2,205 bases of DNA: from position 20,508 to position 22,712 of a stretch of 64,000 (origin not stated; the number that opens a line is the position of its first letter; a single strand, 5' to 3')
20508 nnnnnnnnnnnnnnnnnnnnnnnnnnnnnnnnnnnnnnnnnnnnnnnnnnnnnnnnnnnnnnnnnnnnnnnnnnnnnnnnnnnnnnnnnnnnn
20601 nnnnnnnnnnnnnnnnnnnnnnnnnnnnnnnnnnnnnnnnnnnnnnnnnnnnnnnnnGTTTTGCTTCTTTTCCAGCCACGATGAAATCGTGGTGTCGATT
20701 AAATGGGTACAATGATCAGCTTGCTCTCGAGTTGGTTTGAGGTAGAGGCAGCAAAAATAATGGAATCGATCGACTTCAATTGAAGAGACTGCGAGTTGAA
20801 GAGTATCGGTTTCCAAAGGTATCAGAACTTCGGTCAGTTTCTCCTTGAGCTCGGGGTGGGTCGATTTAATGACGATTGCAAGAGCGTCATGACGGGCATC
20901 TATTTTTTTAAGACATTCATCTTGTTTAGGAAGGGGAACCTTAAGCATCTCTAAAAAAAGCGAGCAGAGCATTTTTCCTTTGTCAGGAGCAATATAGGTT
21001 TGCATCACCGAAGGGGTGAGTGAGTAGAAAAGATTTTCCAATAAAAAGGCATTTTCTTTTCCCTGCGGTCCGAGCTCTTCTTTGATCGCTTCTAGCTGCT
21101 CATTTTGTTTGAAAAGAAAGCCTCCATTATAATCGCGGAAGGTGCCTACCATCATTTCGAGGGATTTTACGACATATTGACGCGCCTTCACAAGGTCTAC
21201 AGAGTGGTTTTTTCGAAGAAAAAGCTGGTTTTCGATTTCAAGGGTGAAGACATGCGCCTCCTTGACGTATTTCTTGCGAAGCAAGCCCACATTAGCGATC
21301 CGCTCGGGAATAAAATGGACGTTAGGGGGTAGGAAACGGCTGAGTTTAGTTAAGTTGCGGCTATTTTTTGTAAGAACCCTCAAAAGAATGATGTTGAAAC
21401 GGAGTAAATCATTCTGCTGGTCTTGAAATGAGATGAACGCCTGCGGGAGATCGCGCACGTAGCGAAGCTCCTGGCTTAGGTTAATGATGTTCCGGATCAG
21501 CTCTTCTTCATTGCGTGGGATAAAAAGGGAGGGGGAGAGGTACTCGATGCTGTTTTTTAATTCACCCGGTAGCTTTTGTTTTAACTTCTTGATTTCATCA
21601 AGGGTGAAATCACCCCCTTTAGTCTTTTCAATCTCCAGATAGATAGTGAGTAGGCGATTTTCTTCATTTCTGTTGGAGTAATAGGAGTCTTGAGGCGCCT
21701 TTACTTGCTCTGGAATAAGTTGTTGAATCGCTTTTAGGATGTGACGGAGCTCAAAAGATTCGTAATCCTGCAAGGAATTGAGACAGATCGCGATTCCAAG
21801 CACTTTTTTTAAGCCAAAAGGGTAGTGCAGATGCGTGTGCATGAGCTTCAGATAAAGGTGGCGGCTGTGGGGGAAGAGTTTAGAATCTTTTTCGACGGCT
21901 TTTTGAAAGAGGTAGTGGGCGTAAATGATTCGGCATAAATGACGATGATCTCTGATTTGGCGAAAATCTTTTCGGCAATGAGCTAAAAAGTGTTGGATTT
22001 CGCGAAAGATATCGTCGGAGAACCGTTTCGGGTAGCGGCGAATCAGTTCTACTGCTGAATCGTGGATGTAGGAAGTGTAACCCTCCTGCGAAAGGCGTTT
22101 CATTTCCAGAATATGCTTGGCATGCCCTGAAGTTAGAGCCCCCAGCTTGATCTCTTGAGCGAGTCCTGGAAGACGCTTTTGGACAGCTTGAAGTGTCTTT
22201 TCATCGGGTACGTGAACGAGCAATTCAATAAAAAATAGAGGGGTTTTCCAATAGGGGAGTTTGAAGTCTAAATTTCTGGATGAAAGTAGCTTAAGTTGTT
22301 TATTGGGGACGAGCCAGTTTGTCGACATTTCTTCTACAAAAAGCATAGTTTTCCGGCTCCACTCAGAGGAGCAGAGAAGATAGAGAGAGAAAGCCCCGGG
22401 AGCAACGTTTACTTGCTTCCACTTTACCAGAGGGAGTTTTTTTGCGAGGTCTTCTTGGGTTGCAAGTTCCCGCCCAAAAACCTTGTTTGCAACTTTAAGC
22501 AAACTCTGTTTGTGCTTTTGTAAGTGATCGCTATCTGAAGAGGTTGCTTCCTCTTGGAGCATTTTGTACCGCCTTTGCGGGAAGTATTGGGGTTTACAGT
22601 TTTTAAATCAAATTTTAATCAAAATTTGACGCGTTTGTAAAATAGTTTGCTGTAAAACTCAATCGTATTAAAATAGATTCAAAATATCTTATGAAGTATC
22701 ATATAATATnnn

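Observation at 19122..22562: Uncharacterised ~635-aa domain fused to a leaderless OppA-type solute-binding domain; the same domain recurs as a stand-alone gene 23 kb away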

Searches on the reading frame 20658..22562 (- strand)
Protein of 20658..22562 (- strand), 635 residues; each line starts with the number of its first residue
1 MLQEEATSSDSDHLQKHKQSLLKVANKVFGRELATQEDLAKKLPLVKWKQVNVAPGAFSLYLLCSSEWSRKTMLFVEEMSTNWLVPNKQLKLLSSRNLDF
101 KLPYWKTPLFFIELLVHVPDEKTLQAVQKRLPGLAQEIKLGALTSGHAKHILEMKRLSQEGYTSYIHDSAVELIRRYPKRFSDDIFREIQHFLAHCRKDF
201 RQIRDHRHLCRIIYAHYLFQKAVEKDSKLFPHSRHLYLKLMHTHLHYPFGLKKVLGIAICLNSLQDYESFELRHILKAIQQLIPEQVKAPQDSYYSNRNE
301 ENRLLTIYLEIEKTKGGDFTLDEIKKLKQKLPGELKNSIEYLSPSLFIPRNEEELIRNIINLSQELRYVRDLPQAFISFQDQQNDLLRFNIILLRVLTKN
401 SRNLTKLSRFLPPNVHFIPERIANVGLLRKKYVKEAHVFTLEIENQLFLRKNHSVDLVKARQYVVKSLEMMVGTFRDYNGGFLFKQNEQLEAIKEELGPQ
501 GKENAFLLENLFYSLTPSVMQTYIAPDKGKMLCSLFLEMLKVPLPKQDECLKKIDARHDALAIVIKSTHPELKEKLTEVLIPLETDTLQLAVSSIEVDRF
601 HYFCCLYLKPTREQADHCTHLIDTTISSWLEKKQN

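Call 11: find_homologous_proteins(query=window:20658-22562:-)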
Query window:20658-22562:- (635 aa): 122 proteins with E <= 0.001 among 8000 candidates; the best 120 are listed.
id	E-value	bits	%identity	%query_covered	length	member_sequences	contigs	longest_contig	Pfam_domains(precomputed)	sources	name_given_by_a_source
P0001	4.2e-180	618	50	100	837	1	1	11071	PF00496.28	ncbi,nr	ncbi:MAG: Oligopeptide-binding protein OppA, partial [Chlamydiae bacterium]|nr:Oligopeptide-binding 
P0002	2.7e-152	526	44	99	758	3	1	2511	PF00496.28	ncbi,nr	ncbi:MAG: hypothetical protein KDK55_06855, partial [Chlamydiia bacterium]|nr:hypothetical protein [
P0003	3.4e-129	450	43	96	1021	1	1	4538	PF00496.28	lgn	-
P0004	2.2e-120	421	42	79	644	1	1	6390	-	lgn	-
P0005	3.0e-119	417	37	94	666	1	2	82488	-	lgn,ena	-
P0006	3.9e-118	414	37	92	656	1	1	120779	-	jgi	jgi:hypothetical protein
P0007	3.9e-117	410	41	80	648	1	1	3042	-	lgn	-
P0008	3.0e-116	407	38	91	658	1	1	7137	-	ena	-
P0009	3.2e-112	394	38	94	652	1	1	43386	-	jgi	jgi:hypothetical protein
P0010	5.4e-112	393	36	89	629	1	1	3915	-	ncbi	-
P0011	1.2e-111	392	37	91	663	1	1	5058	-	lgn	-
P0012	1.5e-111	392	39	87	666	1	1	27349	-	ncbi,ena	-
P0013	2.4e-111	391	38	91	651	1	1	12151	-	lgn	-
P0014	4.4e-111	390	38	92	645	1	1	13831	-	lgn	-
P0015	6.5e-111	390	38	89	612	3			-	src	-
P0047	1.1e-98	349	48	58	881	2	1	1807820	PF00496.28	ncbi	-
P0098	5.8e-81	291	53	43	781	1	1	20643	PF00496.28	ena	-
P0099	3.0e-80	288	38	69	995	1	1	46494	PF00496.28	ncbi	-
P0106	2.1e-75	273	38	66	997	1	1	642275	PF00496.28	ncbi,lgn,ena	-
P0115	2.0e-50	190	30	77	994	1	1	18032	PF00496.28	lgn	-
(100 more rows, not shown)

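Call 16: search_solved_structures(query=A1, max_evalue=10)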
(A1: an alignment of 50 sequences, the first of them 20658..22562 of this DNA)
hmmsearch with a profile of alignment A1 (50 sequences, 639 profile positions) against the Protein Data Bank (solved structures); distinct sequences matched with E-value up to 10: 1.
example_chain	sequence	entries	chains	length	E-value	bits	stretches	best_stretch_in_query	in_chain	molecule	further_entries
9f5x_I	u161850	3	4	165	1.1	10.9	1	254-334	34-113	Mitochondrial NADH:ubiquinone oxidoreductase 18 kDa subunit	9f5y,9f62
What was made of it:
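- Tried and rejected: PDB sequence search with the family profile: nothing (call 16).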

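Call 19: find_related_loci(query=A1, collection=genome_contigs, flank=6000)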
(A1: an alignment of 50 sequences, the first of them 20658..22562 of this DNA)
Query A1 (635 aa) in genome_contigs; peptide patterns used: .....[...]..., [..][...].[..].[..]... (x = any residue, [..] = any of these).
545 stretches matched a pattern; 504 encode a relative of the query (tblastn E <= 1e-3); the best 80 are kept; 80 distinct loci.
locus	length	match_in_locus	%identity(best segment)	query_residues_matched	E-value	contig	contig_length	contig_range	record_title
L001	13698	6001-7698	40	43-619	3e-131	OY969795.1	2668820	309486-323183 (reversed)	MAG: uncultured Parachlamydiaceae bacterium isolate MFD05502.bin.c.3 genome assembly, chromosome: 1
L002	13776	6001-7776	40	43-633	2e-131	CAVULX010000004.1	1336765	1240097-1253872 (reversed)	MAG: uncultured Parachlamydiaceae bacterium isolate MFD06435.bin.2.181 genome assembly, contig: contig_6278, whole genom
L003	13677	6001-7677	39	43-608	2e-130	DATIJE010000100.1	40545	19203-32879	MAG TPA_asm: Rhabdochlamydiaceae bacterium isolate SMAG_U15683 k141_288258, whole genome shotgun sequence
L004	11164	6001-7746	39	34-623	8e-125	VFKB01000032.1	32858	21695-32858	MAG: Parachlamydiales bacterium isolate Bin_65_10 c_000001073763, whole genome shotgun sequence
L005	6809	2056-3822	37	43-633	1e-120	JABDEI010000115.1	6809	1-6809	MAG: Chlamydiae bacterium isolate BWMinHeated_Nextera37_MAG3 3300020917.a:Ga0207105_1408, whole genome shotgun sequence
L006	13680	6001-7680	39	38-606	2e-120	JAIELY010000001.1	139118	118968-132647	MAG: Rhabdochlamydiaceae bacterium isolate co.spades.CONCOCT.1kb_142 c_000000000010, whole genome shotgun sequence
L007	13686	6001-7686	39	37-602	4e-120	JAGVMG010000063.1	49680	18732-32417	MAG: Parachlamydiales bacterium isolate SW_7 c_000000029691, whole genome shotgun sequence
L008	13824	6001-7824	37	29-633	1e-119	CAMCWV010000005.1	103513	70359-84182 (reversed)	MAG: Waddlia chondrophila WSU 86-1044 isolate MH-21oct19-270 genome assembly, contig: MH-21oct19-C238, whole genome shot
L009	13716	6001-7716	38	37-614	1e-119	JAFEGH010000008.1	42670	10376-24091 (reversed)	MAG: Verrucomicrobia bacterium isolate SZAS-12 LIN-97__8__length-42670, whole genome shotgun sequence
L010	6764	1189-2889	40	34-602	2e-119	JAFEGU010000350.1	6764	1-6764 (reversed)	MAG: Verrucomicrobia bacterium isolate SZAS-8 LIN-198__350__length-6764, whole genome shotgun sequence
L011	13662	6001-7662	37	59-614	1e-118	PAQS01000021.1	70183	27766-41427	MAG: Waddliaceae bacterium isolate SP13 MHASMcontig_2689084, whole genome shotgun sequence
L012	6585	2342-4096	37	43-629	7e-119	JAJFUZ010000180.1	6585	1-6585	MAG: Parachlamydia sp. isolate bin.582 k141_2199606, whole genome shotgun sequence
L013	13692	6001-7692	40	37-602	3e-118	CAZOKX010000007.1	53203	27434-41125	MAG TPA_asm: uncultured bacterium isolate SRP292972_co3_130 genome assembly, contig: NODE_497_length_53203_cov_14.103202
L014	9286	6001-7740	37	43-625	2e-118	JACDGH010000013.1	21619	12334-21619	MAG: Parachlamydiaceae bacterium isolate MGR_bin407 SD2908_NODE_940_length_21619_cov_0.978224, whole genome shotgun sequ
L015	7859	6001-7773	37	37-629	1e-117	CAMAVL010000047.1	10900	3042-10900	MAG: Chlamydia trachomatis isolate MaH-04nov19-293 genome assembly, contig: MaH-04nov19-C15525, whole genome shotgun seq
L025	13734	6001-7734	38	39-617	3e-115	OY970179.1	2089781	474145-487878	MAG: uncultured Verrucomicrobiae bacterium isolate MFD05521.bin.c.1 genome assembly, chromosome: 1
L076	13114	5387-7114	34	43-608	1e-106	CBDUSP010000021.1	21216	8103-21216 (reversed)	MAG TPA_asm: uncultured bacterium isolate SRR22302347_binner123_Refined_34 genome assembly, contig: ERZ25073594.648, who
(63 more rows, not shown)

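Call 25: predict_structure(alignment_id=A1)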
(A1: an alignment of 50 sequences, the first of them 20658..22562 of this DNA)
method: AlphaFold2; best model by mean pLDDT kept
length: 635 residues; sequences in the alignment: 50
mean_pLDDT: 89.0   pTM: 0.48
mean pLDDT of the five models: 89.0, 88.4, 88.3, 88.1, 87.3
residues with pLDDT >= 90: 449; 70-90: 127; 50-70: 35; < 50: 24
segments of 3 or more residues with pLDDT < 50: 1-7, 147-156, 344-350
pLDDT, mean of each block of 10 residues (from residue 1): 42 65 73 66 89 93 83 87 90 89 76 95 94 89 56 51 86 90 93 91 92 97 97 97 90 96 91 96 90 94 95 93 97 96 50 84 96 96 93 96 95 96 94 97 95 89 97 96 93 97 94 94 96 98 91 96 97 94 86 95 97 96 97 91
secondary structure, 60 per line:
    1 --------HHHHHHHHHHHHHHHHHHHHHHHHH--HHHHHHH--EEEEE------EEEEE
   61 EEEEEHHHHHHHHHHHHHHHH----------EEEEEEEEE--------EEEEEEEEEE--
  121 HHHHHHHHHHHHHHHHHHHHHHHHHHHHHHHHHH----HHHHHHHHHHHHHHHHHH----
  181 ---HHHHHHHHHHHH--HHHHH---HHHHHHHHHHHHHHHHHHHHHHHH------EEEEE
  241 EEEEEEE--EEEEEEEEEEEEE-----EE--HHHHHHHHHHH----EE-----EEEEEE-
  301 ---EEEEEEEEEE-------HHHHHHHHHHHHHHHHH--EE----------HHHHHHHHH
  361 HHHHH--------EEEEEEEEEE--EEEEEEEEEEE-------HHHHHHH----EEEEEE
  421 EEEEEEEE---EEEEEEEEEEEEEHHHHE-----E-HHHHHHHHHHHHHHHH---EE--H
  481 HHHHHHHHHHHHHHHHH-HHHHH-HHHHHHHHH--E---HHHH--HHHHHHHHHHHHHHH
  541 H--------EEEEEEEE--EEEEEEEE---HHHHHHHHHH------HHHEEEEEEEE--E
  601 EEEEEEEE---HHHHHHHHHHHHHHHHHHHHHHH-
elements in order: H9-33 H36-42 E45-49 E56-65 H66-81 E92-100 E109-118 H121-154 H159-176 H184-195 H198-202 H206-229 E236-247 E250-262 H272-282 E294-299 E304-313 H321-337 H352-365 E374-383 E386-396 H404-410 E415-428 E432-444 H445-448 H457-472 H480-497 H499-503 H505-513 H520-523 H526-541 E550-557 E560-567 H571-580 E590-597 E600-608 H612-634
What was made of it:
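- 20658..22562 (-): N-domain (residues 1-635), a member of an uncharacterised Chlamydiota family. AF2 pLDDT 89 (call 25).
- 22095..22436 (-): Module 1 (residues 43-156), ββαββα; absent from the 'short' SBP fusions and from some kinase fusions. DSSP of the AF2 model (call 25).
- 20658..20921 (-): Module 4 (residues 548-635), ββαββα. Its last helix runs straight into the first SBP strand. Call 25.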

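Call 29: fold_search(model_id=the predicted structure, library=pdb)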
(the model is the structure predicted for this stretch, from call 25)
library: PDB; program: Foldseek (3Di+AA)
matches with E <= 10: 1409; with E <= 0.001: 4
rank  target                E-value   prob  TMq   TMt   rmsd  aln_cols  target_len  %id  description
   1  7jsr_A                1.2e-08  1.00  0.13  0.07  28.6       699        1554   10  Crystal structure of the large glutamate dehydrogenase composed of 180 kDa subunits from Mycobacterium smegmatis (released 2021-06-09)
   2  7jsr_B                1.5e-08  1.00  0.12  0.07  29.1       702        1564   10  Crystal structure of the large glutamate dehydrogenase composed of 180 kDa subunits from Mycobacterium smegmatis (released 2021-06-09)
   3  8q3b_C                5.8e-05  0.90  0.10  0.17  24.4       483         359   10  The closed state of the ASFV apo-RNA polymerase (released 2024-02-14)
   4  8yqt_C                4.2e-04  0.69  0.10  0.17  25.9       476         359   10  African swine fever virus RNA Polymerase-M1249L complex2 (released 2024-11-06)
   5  8xx4_C                1.7e-03  0.47  0.10  0.16  24.4       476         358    8  ASFV RNAP elongation complex (released 2025-01-22)
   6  9eut_A                2.5e-03  0.23  0.09  0.09  25.3       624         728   10  Cryo-EM structure of the full-length Pseudomonas aeruginosa bacteriophytochrome in its Pr state (released 2024-09-04)
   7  6x88_A                5.2e-03  0.25  0.10  0.13  21.1       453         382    8  PDE6 chicken GAF domain (released 2020-11-04)
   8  7jsn_B                6.0e-03  0.13  0.10  0.08  25.1       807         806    9  Structure of the Visual Signaling Complex between Transducin and Phosphodiesterase 6 (released 2020-10-21)
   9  6sga_FQ               8.6e-03  0.54  0.10  0.20  24.7       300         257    9  Body domain of the mt-SSU assemblosome from Trypanosoma brucei (released 2019-09-18)
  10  9ce0_B                9.0e-03  0.15  0.09  0.08  23.0       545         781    8  DosP Apo Bent form (released 2024-11-20)
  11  9hv6                  1.7e-02  0.72  0.12  0.07  15.7       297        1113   12  CryoEM map of the large glutamate dehydrogenase composed of 180 kDa subunits from Mycobacterium smegmatis obtained in th (released 2026-01-14)
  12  3pco_B                1.8e-02  0.41  0.11  0.10  15.2       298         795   10  crystal structure of E. coli phenylalanine-tRNA synthetase complexed with phenylalanine and AMP (released 2011-03-02)
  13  2wby_A                1.8e-02  0.14  0.13  0.09  31.9       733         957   11  Crystal structure of human insulin-degrading enzyme in complex with insulin (released 2009-03-24)
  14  6b70_B                1.9e-02  0.10  0.11  0.08  31.8       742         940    9  Cryo-EM structure of human insulin degrading enzyme in complex with FAB H11-E heavy chain, FAB H11-E light chain and i (released 2017-12-27)
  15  9hux_A                2.0e-02  0.80  0.12  0.08  18.7       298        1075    9  CryoEM map of the large glutamate dehydrogenase composed of 180 kDa subunits from Mycobacterium smegmatis obtained in  (released 2026-01-14)
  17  2nyi_A                3.4e-02  0.90  0.11  0.33  13.0       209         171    6  Crystal Structure of an Unknown Protein from Galdieria sulphuraria (released 2006-12-12)
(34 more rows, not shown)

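Call 31: search_protein_representatives(alignment_id=A1)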
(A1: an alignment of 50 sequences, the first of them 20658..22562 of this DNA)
Query: 50 sequences, 639 profile positions. Proteins with E-value up to 0.001 (for the whole library): 1009; up to 1e-10: 888; up to 1e-30: 695. The best 150 are listed.
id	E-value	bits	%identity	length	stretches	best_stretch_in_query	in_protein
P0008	2.3e-258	875.5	-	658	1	4-636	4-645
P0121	3.2e-255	865.1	-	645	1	5-633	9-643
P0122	1.6e-252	856.2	-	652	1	6-631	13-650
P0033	1.4e-237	806.8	-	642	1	5-638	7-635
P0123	2.2e-235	799.5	-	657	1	6-638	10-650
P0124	5.0e-235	798.4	-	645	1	13-631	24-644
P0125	6.9e-235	797.9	-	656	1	19-632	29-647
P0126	1.7e-234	796.6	-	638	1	5-633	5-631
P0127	4.3e-230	782.1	-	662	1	5-636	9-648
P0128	2.8e-227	772.8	-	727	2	166-638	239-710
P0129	7.8e-227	771.3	-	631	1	21-630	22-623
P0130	1.7e-226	770.2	-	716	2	166-638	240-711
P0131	2.5e-226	769.6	-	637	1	4-626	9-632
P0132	1.5e-224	763.8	-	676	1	17-638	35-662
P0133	1.9e-224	763.4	-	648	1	5-631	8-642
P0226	7.7e-183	625.9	-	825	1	47-634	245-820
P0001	9.5e-173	592.6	-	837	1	14-638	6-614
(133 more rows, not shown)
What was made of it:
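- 20658..22562 (-): 1,009 clusters at 50% identity (call 31).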

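Call 34: search_protein_families(library=pfam, alignment_id=A1, max_evalue=10)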
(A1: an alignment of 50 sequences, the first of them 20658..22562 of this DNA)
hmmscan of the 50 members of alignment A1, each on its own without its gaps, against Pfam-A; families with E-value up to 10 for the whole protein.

A. member 1, window:20658-22562:- (635 aa): 0 families

B. families by the number of members that match (of 50 scanned): 41 families (the first 25 are shown)
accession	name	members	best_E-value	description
PF17747.7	VID27_PH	3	0.01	VID27 PH-like domain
PF04193.19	PQ-loop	2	0.063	PQ loop repeat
PF10496.14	Syntaxin-18_N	2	0.19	SNARE-complex protein Syntaxin-18 N-terminus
PF23147.2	GDH2_N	1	0.0028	NAD-dependent glutamate dehydrogenase, N-terminal domain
PF15019.11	C9orf72-like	1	0.0031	C9orf72-like protein family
PF03588.20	Leu_Phe_trans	1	0.01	Leucyl/phenylalanyl-tRNA protein transferase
PF07901.16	DUF1672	1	0.013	Protein of unknown function (DUF1672)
PF17641.8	ASPRs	1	0.015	Ancylostoma-associated secreted protein related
PF11440.14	AGT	1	0.022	DNA alpha-glucosyltransferase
PF01316.27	Arg_repressor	1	0.025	Arginine repressor, DNA binding domain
PF07334.18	IFP_35_N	1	0.028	Interferon-induced 35 kDa protein (IFP 35) N-terminus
PF00842.27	Ala_racemase_C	1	0.04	Alanine racemase, C-terminal domain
PF02524.19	KID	1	0.043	KID repeat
PF04815.20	Sec23_helical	1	0.045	Sec23/Sec24 helical domain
PF25672.1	BBH37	1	0.047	BBH37 helical domain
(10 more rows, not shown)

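Call 41: find_encoding_contigs(protein=P0106, flank=8000, max_places=2)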
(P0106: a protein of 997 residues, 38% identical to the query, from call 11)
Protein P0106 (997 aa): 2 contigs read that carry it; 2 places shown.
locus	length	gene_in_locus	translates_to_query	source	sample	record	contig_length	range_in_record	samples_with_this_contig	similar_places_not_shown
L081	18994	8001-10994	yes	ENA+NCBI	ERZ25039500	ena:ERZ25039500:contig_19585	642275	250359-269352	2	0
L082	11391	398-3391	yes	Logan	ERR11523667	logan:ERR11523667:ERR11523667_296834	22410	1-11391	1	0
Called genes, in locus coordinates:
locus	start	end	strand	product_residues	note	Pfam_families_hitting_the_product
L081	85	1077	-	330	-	-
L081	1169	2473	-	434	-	PF00324:AA_permease, PF13520:AA_permease_2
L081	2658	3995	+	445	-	PF01235:Na_Ala_symp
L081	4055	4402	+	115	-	PF06103:DUF948 (weak)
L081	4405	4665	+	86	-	PF12732:YtxH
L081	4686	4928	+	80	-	PF12732:YtxH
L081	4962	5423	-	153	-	PF00210:Ferritin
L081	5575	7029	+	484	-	-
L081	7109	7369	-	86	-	-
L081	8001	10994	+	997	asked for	PF00496:SBP_bac_5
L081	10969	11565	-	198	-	PF00677:Lum_binding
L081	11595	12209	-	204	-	-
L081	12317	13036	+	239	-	PF01648:ACPS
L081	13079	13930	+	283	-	PF00698:Acyl_transf_1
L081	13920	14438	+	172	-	PF22817:ApeP-like (weak), PF07977:FabA, PF22818:ApeI-like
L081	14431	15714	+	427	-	PF00109:ketoacyl-synt, PF02801:Ketoacyl-synt_C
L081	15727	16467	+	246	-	PF00106:adh_short, PF08659:KR, PF13561:adh_short_C2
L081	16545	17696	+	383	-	PF01154:HMG_CoA_synt_N (weak), PF08540:HMG_CoA_synt_C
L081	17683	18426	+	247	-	PF00378:ECH_1, PF16113:ECH_2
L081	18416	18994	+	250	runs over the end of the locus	PF00378:ECH_1, PF16113:ECH_2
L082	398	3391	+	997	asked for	PF00496:SBP_bac_5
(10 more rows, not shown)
